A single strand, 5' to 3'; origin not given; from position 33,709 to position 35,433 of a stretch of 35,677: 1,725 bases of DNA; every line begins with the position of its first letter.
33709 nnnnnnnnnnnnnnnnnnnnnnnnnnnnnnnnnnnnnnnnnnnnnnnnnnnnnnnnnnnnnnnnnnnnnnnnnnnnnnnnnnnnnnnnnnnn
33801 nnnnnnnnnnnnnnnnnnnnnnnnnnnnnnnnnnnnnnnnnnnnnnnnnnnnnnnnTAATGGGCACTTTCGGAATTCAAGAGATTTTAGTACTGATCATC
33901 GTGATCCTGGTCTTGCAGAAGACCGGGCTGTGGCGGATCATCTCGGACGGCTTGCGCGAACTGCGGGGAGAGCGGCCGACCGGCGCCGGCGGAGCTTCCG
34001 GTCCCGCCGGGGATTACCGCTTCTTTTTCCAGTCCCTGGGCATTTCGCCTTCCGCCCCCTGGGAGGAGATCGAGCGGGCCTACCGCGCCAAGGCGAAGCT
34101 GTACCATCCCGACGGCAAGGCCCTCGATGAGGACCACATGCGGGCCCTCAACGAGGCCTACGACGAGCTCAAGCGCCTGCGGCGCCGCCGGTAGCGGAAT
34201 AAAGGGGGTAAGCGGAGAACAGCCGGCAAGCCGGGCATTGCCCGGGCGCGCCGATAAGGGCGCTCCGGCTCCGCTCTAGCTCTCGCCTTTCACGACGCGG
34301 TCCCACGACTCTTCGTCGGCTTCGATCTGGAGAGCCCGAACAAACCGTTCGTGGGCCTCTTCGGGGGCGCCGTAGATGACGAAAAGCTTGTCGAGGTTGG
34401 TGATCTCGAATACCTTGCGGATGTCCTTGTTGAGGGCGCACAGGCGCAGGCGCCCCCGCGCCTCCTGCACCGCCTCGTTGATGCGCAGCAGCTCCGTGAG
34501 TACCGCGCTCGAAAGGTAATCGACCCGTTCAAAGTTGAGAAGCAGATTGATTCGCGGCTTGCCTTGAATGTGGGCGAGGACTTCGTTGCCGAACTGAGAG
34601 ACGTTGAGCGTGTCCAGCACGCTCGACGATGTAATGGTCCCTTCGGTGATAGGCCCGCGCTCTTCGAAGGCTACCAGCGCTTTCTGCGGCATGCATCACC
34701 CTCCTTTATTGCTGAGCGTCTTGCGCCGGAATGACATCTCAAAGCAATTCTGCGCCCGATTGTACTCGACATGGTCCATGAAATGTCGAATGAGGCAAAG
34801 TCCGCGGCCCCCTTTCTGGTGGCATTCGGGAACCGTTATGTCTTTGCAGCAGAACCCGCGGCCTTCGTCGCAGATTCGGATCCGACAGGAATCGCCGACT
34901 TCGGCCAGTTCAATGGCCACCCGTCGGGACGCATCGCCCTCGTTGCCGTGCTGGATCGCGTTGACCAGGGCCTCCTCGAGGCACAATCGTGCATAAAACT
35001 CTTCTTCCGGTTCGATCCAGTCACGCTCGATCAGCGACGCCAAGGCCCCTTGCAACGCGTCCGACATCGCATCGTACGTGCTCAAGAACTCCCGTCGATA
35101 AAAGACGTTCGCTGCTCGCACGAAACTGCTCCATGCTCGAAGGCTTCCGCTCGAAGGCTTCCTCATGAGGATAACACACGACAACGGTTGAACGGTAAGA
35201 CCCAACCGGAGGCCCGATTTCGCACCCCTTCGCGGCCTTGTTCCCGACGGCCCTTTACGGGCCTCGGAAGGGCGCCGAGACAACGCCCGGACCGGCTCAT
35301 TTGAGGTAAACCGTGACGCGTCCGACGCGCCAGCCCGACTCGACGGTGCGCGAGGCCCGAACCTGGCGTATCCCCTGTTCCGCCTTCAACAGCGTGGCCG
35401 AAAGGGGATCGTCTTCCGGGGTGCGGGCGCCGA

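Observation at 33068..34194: Rhomboid protease translationally coupled to a TatA-like TM segment fused to a J domain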

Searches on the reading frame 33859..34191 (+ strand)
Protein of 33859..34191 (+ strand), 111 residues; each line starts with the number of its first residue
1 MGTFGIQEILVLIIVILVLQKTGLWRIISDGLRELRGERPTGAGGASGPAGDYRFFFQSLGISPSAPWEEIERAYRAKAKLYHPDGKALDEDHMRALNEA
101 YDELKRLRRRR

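Call 3: search_protein_families(library=pfam, proteins=[window:33859-34191:+], max_evalue=1)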
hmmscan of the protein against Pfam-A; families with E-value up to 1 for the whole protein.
window:33859-34191:+ (111 aa): 2 families
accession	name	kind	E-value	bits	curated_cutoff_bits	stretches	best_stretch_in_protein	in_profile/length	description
PF00226.36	DnaJ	-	2.3e-10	40.9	27.8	1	56-111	2-60/63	DnaJ domain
PF02828.21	L27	-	0.25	11.5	22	1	89-105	28-44/53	L27 domain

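Call 4: search_protein_families(library=ncbifam, proteins=[window:33859-34191:+], max_evalue=10)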
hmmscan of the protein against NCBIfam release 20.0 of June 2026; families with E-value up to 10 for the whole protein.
window:33859-34191:+ (111 aa): 17 families
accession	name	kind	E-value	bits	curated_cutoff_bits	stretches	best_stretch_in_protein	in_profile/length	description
TIGR02349.1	DnaJ_bact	equivalog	2.1e-09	37.3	377.2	1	56-110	2-59/354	molecular chaperone DnaJ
NF010874.0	PRK14281.1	equivalog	3e-06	26.6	619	1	55-110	4-62/397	chaperone protein DnaJ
NF008035.0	PRK10767.1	subfamily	7.7e-06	25.2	338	1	54-110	4-63/374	molecular chaperone DnaJ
TIGR03835.1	termin_org_DnaJ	equivalog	9.3e-06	24.3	512.25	1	54-105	2-55/871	terminal organelle assembly protein TopJ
NF037946.1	terminal_TopJ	equivalog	1e-05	24.3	300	1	56-104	7-57/810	terminal organelle assembly protein TopJ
NF010892.0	PRK14299.1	equivalog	1.6e-05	24.3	392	1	53-110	3-62/291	chaperone protein DnaJ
NF010872.0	PRK14279.1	equivalog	2.1e-05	23.8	556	1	56-109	11-67/394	molecular chaperone DnaJ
NF050028.1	CldAdptActJ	equivalog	6.9e-05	23.3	150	1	56-92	4-42/93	cold adaptation protein ActJcold adaptation protein ActJ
NF010894.0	PRK14301.1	equivalog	0.00013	21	548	1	54-107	4-60/373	chaperone protein DnaJ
NF010885.0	PRK14292.1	equivalog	0.00048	19.2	585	1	56-105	4-55/371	chaperone protein DnaJ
NF007618.0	PRK10266.1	equivalog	0.0012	18.4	403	1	56-110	6-62/306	curved DNA-binding protein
NF010871.0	PRK14278.1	equivalog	0.0013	17.7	502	1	56-106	5-57/378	molecular chaperone DnaJ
NF006948.0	PRK09430.1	equivalog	0.012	15.2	162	1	57-96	203-245/267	co-chaperone DjlA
NF006502.0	PRK08937.3-2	equivalog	0.019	14.5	259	1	57-95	206-244/275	adenylosuccinate lyase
NF006504.0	PRK08937.3-4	equivalog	0.03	13.7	256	1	54-87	202-235/268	adenylosuccinate lyase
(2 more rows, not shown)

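Call 6: find_homologous_proteins(query=window:33859-34191:+, max_evalue=0.001)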
Query window:33859-34191:+ (111 aa): 161 proteins with E <= 0.001 among 182 candidates; the best 120 are listed.
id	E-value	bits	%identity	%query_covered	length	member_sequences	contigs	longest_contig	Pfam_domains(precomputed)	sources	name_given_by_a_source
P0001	2.0e-67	242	100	100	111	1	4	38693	PF00226.37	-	-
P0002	4.3e-33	131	63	100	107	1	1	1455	PF00226.37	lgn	-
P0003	3.8e-32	128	100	59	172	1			-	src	-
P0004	1.3e-31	127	58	100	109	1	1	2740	PF00226.37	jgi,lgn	-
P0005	1.6e-31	126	57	97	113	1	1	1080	PF00226.37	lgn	-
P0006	2.0e-29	120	54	95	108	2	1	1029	PF00226.37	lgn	-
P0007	2.4e-29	119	55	98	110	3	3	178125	PF00226.37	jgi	jgi:DnaJ-domain-containing protein 1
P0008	4.0e-29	119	59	99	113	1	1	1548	PF00226.37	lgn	-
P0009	4.7e-29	118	59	100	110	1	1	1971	PF00226.37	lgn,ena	-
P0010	9.4e-29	117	55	99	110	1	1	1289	PF00226.37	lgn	-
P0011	1.1e-28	117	57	95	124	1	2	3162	PF00226.37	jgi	-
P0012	3.2e-28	116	58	95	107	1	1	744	PF00226.37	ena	-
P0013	4.5e-28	115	56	95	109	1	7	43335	PF00226.37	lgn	-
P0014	1.5e-27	113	54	96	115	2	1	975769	PF00226.37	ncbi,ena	-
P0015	1.9e-27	113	59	95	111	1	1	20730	PF00226.37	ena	-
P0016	3.1e-27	112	55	95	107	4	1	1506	PF00226.37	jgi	jgi:hypothetical protein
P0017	3.9e-27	112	51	97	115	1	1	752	PF00226.37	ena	-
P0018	4.1e-27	112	53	95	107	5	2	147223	PF00226.37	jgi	jgi:hypothetical protein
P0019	4.8e-27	112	56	99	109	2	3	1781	PF00226.37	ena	-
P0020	5.0e-27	112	58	100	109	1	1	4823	PF00226.37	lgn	-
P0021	5.5e-27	112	59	95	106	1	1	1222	PF00226.37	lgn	-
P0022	5.8e-27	112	56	97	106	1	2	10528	PF00226.37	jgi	-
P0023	6.8e-27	111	59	95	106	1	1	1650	PF00226.37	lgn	-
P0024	6.9e-27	111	55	99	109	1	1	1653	PF00226.37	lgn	-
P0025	7.5e-27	111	56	95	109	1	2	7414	PF00226.37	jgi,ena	-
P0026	1.1e-26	111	56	97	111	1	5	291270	PF00226.37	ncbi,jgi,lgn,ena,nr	ncbi:MAG TPA: J domain-containing protein [Candidatus Hydrogenedentes bacterium]|nr:J domain-contain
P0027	1.7e-26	110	58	95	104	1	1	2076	PF00226.37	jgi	jgi:DnaJ-domain-containing protein 1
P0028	2.0e-26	110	58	85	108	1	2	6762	PF00226.37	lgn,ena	-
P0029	2.4e-26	110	53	96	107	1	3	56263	PF00226.37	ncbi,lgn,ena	-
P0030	2.4e-26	110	54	95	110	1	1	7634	PF00226.37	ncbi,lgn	-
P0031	2.5e-26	110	53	98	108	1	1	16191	PF00226.37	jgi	-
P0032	2.6e-26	110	55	95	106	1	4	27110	PF00226.37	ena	-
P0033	2.7e-26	109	54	97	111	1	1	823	PF00226.37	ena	-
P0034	3.0e-26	109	55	97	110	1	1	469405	PF00226.37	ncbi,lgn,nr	ncbi:MAG: DnaJ domain-containing protein [Candidatus Hydrogenedens sp.]|nr:DnaJ domain-containing pr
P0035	3.1e-26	109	55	96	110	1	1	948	PF00226.37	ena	-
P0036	3.1e-26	109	55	95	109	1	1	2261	PF00226.37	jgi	-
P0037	3.2e-26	109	57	95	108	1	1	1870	PF00226.37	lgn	-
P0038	3.3e-26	109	57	95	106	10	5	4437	PF00226.37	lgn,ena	-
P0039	3.6e-26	109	55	95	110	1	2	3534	PF00226.37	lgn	-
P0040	3.8e-26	109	55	96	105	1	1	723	PF00226.37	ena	-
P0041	4.0e-26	109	55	95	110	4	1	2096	PF00226.37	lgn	-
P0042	4.0e-26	109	58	92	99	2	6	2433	PF00226.37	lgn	-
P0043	4.2e-26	109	53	95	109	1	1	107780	PF00226.37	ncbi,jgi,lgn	-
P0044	4.5e-26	109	55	96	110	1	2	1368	PF00226.37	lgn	-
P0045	4.7e-26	109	58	92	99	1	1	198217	PF00226.37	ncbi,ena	-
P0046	4.7e-26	109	59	85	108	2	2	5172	PF00226.37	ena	-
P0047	4.9e-26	109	59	95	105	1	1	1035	PF00226.37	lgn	-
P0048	5.4e-26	109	57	95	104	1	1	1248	PF00226.37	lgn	-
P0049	5.4e-26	109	56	95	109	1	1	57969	PF00226.37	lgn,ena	-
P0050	5.8e-26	108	53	95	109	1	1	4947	PF00226.37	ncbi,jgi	-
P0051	6.0e-26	108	54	94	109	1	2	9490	PF00226.37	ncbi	-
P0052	6.2e-26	108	50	100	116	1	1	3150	PF00226.37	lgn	-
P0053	6.6e-26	108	53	97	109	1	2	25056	PF00226.37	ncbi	-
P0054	6.9e-26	108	53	95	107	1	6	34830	PF00226.37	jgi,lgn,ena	-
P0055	7.3e-26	108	55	97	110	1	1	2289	PF00226.37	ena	-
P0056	7.4e-26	108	53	95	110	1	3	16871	PF00226.37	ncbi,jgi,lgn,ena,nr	ncbi:MAG TPA: DnaJ domain-containing protein [Candidatus Hydrogenedentes bacterium]|nr:DnaJ domain-c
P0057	8.1e-26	108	55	96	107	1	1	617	PF00226.37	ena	-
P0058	8.2e-26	108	52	96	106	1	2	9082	PF00226.37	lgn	-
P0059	9.5e-26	108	55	95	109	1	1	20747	PF00226.37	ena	-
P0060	9.5e-26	108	54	98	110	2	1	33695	PF00226.37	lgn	-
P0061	9.7e-26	108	55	85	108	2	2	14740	PF00226.37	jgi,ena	-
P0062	1.0e-25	108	58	95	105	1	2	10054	PF00226.37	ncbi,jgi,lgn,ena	jgi:hypothetical protein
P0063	1.0e-25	108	53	95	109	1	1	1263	PF00226.37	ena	-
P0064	1.1e-25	107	58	95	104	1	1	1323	PF00226.37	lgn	-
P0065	1.2e-25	107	54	95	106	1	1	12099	PF00226.37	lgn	-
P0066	1.2e-25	107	55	95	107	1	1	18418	PF00226.37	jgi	jgi:DnaJ-domain-containing protein 1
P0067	1.4e-25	107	59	81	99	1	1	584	PF00226.37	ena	-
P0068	1.7e-25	107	55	99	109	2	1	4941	PF00226.37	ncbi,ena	-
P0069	2.0e-25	107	51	96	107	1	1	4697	PF00226.37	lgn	-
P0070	2.2e-25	107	53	97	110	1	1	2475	PF00226.37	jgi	-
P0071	2.5e-25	106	52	95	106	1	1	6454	PF00226.37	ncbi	-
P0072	3.2e-25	106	58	91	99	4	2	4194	PF00226.37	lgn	-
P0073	3.2e-25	106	58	92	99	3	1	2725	PF00226.37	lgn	-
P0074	3.3e-25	106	51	91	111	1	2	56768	PF00226.37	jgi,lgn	jgi:hypothetical protein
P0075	3.3e-25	106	50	96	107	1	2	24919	PF00226.37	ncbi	-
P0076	3.4e-25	106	53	94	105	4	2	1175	PF00226.37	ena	-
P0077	3.6e-25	106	54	96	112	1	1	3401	PF00226.37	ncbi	-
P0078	3.6e-25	106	56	97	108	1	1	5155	PF00226.37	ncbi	-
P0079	3.7e-25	106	56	85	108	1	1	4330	PF00226.37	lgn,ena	-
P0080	4.7e-25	105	53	95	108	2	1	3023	PF00226.37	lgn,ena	-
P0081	4.8e-25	105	51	96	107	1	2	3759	PF00226.37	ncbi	-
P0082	5.0e-25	105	54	95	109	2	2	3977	PF00226.37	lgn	-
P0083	5.7e-25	105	52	99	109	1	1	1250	PF00226.37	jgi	jgi:hypothetical protein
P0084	6.5e-25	105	53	97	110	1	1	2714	PF00226.37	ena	-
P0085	6.6e-25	105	52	96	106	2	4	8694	PF00226.37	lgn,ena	-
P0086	8.7e-25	105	53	95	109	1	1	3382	PF00226.37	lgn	-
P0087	9.4e-25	105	53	96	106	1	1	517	PF00226.37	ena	-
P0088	9.5e-25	105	56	95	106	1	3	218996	PF00226.37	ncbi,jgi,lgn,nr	ncbi:MAG: J domain-containing protein [Candidatus Hydrogenedentes bacterium]|nr:J domain-containing 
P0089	1.1e-24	104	53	100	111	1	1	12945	PF00226.37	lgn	-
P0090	1.2e-24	104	52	96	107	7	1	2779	PF00226.37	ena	-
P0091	1.2e-24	104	57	94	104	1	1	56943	PF00226.37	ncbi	-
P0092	1.3e-24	104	55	87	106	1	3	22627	PF00226.37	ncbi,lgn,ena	-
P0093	1.3e-24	104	53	98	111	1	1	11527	PF00226.37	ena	-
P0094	1.3e-24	104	54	94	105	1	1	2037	PF00226.37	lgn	-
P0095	1.3e-24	104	54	96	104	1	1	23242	PF00226.37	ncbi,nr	ncbi:MAG: J domain-containing protein [Candidatus Hydrogenedentes bacterium]|nr:J domain-containing 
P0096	1.3e-24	104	53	97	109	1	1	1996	PF00226.37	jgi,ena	-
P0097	1.7e-24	104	48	100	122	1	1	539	PF00226.37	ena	-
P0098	1.7e-24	104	51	98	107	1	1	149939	PF00226.37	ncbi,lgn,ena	-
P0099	1.8e-24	104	55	81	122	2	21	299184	PF00226.37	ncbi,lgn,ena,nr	ncbi:MAG TPA: J domain-containing protein [Candidatus Hydrogenedentes bacterium]|nr:J domain-contain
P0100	2.0e-24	103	53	95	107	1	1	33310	PF00226.37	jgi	jgi:hypothetical protein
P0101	2.1e-24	103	51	95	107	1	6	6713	PF00226.37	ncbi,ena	-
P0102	2.2e-24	103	56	95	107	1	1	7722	PF00226.37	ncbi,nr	ncbi:MAG: J domain-containing protein [Candidatus Hydrogenedentes bacterium]|nr:J domain-containing 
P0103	2.2e-24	103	54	96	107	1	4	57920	PF00226.37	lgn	-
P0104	2.4e-24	103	53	97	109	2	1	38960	PF00226.37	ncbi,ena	-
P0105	2.6e-24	103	50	96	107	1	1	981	PF00226.37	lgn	-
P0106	3.7e-24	103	53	96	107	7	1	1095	PF00226.37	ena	-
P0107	3.8e-24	103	53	95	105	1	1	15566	PF00226.37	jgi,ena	jgi:DnaJ-domain-containing protein 1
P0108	4.6e-24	102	54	78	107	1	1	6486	PF00226.37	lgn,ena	-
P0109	4.8e-24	102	57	87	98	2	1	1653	PF00226.37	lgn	-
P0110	4.8e-24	102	52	95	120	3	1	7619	PF00226.37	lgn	-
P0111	5.5e-24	102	57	92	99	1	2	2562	PF00226.37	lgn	-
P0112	5.9e-24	102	53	98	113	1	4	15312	PF00226.37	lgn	-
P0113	8.4e-24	101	53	95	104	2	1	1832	PF00226.37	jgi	jgi:hypothetical protein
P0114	9.7e-24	101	53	95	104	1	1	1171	PF00226.37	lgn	-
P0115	1.1e-23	101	52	99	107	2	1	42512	PF00226.37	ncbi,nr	ncbi:MAG: DnaJ domain-containing protein [Candidatus Hydrogenedentes bacterium]|nr:DnaJ domain-conta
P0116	1.1e-23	101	53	80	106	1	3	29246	PF00226.37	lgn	-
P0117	1.2e-23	101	53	100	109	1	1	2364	PF00226.37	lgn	-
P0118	1.3e-23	101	50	95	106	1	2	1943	PF00226.37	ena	-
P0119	1.3e-23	101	51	97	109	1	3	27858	PF00226.37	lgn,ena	-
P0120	1.7e-23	100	56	93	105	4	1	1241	PF00226.37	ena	-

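Call 8: find_related_loci(query=A1, collection=genome_contigs, flank=5000)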
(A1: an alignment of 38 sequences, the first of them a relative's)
Query A1 (111 aa) in genome_contigs; peptide patterns used: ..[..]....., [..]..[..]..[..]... (x = any residue, [..] = any of these).
144 stretches matched a pattern; 111 encode a relative of the query (tblastn E <= 1e-3); the best 80 are kept; 80 distinct loci.
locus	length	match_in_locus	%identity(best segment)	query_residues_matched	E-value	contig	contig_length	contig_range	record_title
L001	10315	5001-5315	54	5-110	3e-35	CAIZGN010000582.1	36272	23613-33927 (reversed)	MAG: Candidatus Hydrogenedentes bacterium isolate Kiruna3_bin-1600 genome assembly, contig: bin-1600:582/740, whole geno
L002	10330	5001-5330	50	1-108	2e-31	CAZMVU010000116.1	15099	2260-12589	MAG TPA_asm: uncultured Nitrospirales bacterium isolate SRP252850_co1_233 genome assembly, contig: NODE_7315_length_1509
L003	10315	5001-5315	56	1-108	5e-31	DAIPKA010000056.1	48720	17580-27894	MAG TPA_asm: Candidatus Hydrogenedentota bacterium isolate CTOTU18300 NODE_644_length_48720_cov_20.262077, whole genome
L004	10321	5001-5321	55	5-111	5e-31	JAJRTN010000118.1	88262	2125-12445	MAG: Candidatus Hydrogenedentota bacterium isolate Dive96_bin1.67 k141_2806343, whole genome shotgun sequence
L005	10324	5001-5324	54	1-109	8e-31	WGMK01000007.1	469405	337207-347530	MAG: Candidatus Hydrogenedens sp. isolate RI_113 c_000000046558, whole genome shotgun sequence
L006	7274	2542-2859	55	2-110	2e-30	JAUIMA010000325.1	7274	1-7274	MAG: Candidatus Hydrogenedentota bacterium isolate Co_bin.7 NODE_57965_length_7274_cov_0.922625, whole genome shotgun se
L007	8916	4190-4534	52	7-111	1e-30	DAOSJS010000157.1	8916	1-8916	MAG TPA_asm: Candidatus Hydrogenedentota bacterium isolate AMR_MDS_1669 NODE_7401_length_8916_cov_4.011060, whole genome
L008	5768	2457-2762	54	5-109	4e-30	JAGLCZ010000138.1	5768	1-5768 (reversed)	MAG: Candidatus Hydrogenedentota bacterium isolate SW_4_2 ROV167.bin.2.fa_138, whole genome shotgun sequence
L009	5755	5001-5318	51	1-110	5e-30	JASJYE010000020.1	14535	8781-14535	MAG: Candidatus Hydrogenedentota bacterium isolate MT_MAG10 NODE_1933_length_14535_cov_7.684185, whole genome shotgun se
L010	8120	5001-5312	55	1-108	5e-30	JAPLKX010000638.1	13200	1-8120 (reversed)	MAG: Candidatus Hydrogenedentota bacterium isolate LacPavin_0920_SED5_MAG_60_9 LacPavin_0920_SED5_scaffold_2693734, whol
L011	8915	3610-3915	54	5-110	1e-29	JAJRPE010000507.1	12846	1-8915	MAG: Candidatus Hydrogenedentota bacterium isolate Dive100_bin1.12 k141_939885, whole genome shotgun sequence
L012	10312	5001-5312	54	3-110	1e-29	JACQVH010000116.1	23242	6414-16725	MAG: Candidatus Hydrogenedentota bacterium isolate NC_groundwater_1458_Ag_S-0.65um_59_18 S_p65_S5_coassembly_k141_212851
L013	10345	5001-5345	50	7-111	8e-30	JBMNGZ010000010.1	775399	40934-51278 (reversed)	MAG: Candidatus Hydrogenedentales bacterium isolate SBF912LR0HQ0180 contig_61479, whole genome shotgun sequence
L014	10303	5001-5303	57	7-110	3e-29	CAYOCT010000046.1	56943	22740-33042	MAG TPA_asm: uncultured Nitrospiraceae bacterium isolate binchicken_co16_39 genome assembly, contig: NODE_922_length_569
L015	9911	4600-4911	53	1-108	2e-29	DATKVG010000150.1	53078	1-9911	MAG TPA_asm: Candidatus Bathyarchaeia archaeon isolate SMAG_U14127 k141_1588045, whole genome shotgun sequence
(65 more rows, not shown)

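Call 32: predict_structure(alignment_id=A1)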
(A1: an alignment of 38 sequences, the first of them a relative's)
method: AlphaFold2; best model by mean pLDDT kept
length: 111 residues; sequences in the alignment: 38
mean_pLDDT: 69.8   pTM: 0.40
mean pLDDT of the five models: 69.8, 69.8, 66.5, 66.3, 60.8
residues with pLDDT >= 90: 0; 70-90: 71; 50-70: 27; < 50: 13
segments of 3 or more residues with pLDDT < 50: 39-50
pLDDT, mean of each block of 10 residues (from residue 1): 70 80 74 64 44 67 79 81 59 77 75 50
secondary structure, 60 per line:
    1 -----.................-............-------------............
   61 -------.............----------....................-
elements in order: H6-22 H24-35 H49-60 H68-80 H91-110

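Call 65: find_encoding_contigs(protein=P0014, flank=10000, max_places=1)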
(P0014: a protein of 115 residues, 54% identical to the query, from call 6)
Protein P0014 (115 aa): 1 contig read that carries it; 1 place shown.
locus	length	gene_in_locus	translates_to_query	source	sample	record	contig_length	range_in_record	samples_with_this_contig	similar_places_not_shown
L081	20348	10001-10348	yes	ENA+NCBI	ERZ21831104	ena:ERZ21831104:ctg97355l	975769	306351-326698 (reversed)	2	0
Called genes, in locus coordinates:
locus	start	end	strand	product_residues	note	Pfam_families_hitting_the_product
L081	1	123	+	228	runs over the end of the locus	PF00027:cNMP_binding, PF13545:HTH_Crp_2, PF00325:Crp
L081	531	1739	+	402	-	PF00483:NTP_transferase, PF12804:NTP_transf_3 (weak), PF24894:Hexapep_GlmU, PF25084:LbH_EIF2B (weak), PF25087:GMPPB_C (weak), PF25247:LbH_GLGC (faint)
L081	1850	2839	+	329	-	PF14559:TPR_19 (faint), PF07719:TPR_2 (faint), PF13428:TPR_14 (faint), PF13431:TPR_17 (faint), PF13371:TPR_9 (faint), PF13414:TPR_11 (faint), PF00515:TPR_1 (faint), PF13181:TPR_8 (faint)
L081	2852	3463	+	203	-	PF10502:Peptidase_S26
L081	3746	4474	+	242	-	PF01694:Rhomboid, PF08551:DUF1751 (weak)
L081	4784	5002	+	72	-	-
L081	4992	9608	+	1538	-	PF12799:LRR_4 (weak), PF13306:LRR_5, PF12799:LRR_4 (weak), PF13306:LRR_5, PF00071:Ras, PF08477:Roc, PF16095:COR-A, PF00149:Metallophos, +7 more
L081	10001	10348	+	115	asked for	PF00226:DnaJ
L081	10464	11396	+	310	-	PF06750:A24_N_bact, PF01478:Peptidase_A24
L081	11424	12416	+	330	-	PF00753:Lactamase_B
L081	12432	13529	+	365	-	PF20511:PMI_typeI_cat, PF21621:MPI_cupin_dom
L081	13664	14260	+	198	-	PF04542:Sigma70_r2, PF08281:Sigma70_r4_2, PF04545:Sigma70_r4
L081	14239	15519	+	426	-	PF13490:zf-HC2, PF04773:FecR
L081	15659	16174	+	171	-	-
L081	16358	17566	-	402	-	PF11795:DUF3322, PF09983:JetD_C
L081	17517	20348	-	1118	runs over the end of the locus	PF13555:AAA_29, PF13558:SbcC_Walker_B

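Call 66: fold_search(model_id=the predicted structure, library=pdb)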
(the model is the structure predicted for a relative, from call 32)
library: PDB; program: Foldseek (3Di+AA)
matches with E <= 10: 58; with E <= 0.001: 0
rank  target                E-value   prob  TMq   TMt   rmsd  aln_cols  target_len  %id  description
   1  8eod_MODEL_1_A        3.2e-02  0.99  0.37  0.46   2.6        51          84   35  EEVD:Sis1-81 (J domain) bound conformation (released 2023-10-18)
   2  6jmg_A                6.4e-02  0.91  0.39  0.18  15.3        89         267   30  Crystal structure of xRbj (released 2020-03-11)
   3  4rwu                  7.8e-02  0.99  0.40  0.53   2.2        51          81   35  J-domain of Sis1 protein, Hsp40 co-chaperone from Saccharomyces cerevisiae (released 2014-12-17)
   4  2dn9_MODEL_1_A        8.4e-02  0.94  0.37  0.50   5.2        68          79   37  Solution structure of J-domain from the DnaJ homolog, human Tid1 protein (released 2006-10-25)
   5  6d6x_MODEL_1_A        9.0e-02  0.98  0.36  0.48   2.1        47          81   36  HSP40 co-chaperone Sis1 J-domain (released 2019-05-01)
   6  2lo1_MODEL_1_A        9.6e-02  0.99  0.37  0.55   2.0        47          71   34  NMR structure of the protein BC008182, a DNAJ-like domain from Homo sapiens (released 2012-02-15)
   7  2ctp_MODEL_1_A        1.1e-01  0.92  0.36  0.49   4.0        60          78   35  Solution structure of J-domain from human DnaJ subfamily B menber 12 (released 2005-11-24)
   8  2m6y_MODEL_1_A        1.3e-01  0.94  0.40  0.55   7.5        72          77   25  The solution structure of the J-domain of human DnaJA1 (released 2013-06-26)
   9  6z5n_MODEL_1_A        1.4e-01  0.97  0.40  0.40   2.9        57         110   40  DnaJB1 JD-GF (released 2020-11-18)
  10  3ucs_C                1.8e-01  0.94  0.41  0.59   4.9        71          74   25  Crystal structure of the complex between CBPA J-domain and CBPM (released 2013-07-03)
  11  4j80_A                1.9e-01  0.94  0.34  0.15   2.8        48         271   40  Thermus thermophilus DnaJ (released 2013-07-31)
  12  2och                  2.2e-01  0.98  0.39  0.63   1.4        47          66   30  J-domain of dnj-12 from Caenorhabditis elegans (released 2007-01-23)
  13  5vso_MODEL_1_A        2.2e-01  0.80  0.36  0.49   4.2        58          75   33  NMR structure of Ydj1 J-domain, a cytosolic Hsp40 from Saccharomyces cerevisiae (released 2017-11-01)
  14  6jmg_B                2.5e-01  0.63  0.40  0.19  14.3        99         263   28  Crystal structure of xRbj (released 2020-03-11)
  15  2dmx_MODEL_1_A        2.7e-01  0.75  0.37  0.43   6.4        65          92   32  Solution structure of the J domain of DnaJ homolog subfamily B member 8 (released 2006-10-24)
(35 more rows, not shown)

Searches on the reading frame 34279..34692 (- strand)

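Call 3: search_protein_families(library=pfam, proteins=[window:34279-34692:-], max_evalue=1)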
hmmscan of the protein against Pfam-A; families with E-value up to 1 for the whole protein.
window:34279-34692:- (138 aa): 3 families
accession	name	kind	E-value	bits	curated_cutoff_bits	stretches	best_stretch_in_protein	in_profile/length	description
PF01740.26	STAS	-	6.5e-12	45.6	22.6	1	19-113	12-106/106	STAS domain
PF13466.11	STAS_2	-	6.5e-06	26.7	29.2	1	23-101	4-80/80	STAS domain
PF19995.5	iSTAND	-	0.16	12.8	24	1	90-125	12-49/163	inactive STAND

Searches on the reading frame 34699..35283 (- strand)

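Call 3: search_protein_families(library=pfam, proteins=[window:34699-35283:-], max_evalue=1)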
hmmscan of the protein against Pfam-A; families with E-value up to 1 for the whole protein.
window:34699-35283:- (195 aa): 2 families
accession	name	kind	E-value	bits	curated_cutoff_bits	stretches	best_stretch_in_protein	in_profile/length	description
PF13581.12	HATPase_c_2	-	1.4e-20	74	27.4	1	77-184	11-126/127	Histidine kinase-like ATPase domain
PF02518.31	HATPase_c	-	0.00017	22.4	26.4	1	99-150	7-55/111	Histidine kinase-, DNA gyrase B-, and HSP90-like ATPase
